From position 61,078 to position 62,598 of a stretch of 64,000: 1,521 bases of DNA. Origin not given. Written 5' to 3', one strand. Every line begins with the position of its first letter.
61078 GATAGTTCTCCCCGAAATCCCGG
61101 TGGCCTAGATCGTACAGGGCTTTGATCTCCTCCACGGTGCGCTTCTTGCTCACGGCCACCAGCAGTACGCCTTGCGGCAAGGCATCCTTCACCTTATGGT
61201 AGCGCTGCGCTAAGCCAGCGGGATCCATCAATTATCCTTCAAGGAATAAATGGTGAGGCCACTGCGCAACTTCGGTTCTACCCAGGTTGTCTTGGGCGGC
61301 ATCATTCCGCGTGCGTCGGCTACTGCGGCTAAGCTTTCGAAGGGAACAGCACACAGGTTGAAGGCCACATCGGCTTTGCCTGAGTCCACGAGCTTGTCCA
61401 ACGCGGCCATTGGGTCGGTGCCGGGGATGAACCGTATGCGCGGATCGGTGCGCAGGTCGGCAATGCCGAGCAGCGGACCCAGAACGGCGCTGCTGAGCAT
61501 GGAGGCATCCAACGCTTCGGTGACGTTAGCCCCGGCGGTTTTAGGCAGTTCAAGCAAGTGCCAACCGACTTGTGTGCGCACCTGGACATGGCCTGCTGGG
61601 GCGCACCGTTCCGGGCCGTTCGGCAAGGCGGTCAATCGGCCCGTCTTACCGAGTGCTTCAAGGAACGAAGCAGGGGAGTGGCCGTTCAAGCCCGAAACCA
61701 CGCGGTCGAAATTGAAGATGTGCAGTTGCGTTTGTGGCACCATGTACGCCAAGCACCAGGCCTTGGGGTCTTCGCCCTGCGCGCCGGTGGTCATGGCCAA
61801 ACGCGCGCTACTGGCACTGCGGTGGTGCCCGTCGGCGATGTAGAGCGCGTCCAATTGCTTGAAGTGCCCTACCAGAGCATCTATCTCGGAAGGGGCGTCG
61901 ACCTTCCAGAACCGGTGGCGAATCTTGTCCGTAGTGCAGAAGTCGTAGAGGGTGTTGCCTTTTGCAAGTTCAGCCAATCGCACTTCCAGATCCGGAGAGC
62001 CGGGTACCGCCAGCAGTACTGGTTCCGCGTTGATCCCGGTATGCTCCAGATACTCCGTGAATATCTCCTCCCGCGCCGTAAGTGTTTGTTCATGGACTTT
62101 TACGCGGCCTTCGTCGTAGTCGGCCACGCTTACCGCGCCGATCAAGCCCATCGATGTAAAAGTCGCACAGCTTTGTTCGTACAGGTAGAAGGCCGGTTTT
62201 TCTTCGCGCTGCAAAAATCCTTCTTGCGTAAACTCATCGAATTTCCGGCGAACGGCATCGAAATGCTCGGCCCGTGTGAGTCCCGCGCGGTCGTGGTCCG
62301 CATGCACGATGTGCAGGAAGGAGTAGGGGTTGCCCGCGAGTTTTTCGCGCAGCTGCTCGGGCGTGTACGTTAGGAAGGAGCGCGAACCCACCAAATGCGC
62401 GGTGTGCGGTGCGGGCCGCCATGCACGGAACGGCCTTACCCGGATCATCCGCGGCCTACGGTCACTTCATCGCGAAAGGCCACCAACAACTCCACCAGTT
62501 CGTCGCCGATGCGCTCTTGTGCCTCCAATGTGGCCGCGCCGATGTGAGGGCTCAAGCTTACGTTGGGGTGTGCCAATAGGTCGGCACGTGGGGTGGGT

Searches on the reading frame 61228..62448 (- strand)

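Call 51: search_protein_families(library=pfam, proteins=[window:61228-62448:-], max_evalue=0.00001)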
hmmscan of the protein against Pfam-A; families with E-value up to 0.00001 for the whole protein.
window:61228-62448:- (406 aa): 1 family
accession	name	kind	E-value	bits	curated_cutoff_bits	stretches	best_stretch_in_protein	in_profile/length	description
PF06245.16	DUF1015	-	4.4e-70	236.6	25.8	1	4-315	1-324/325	Protein of unknown function (DUF1015)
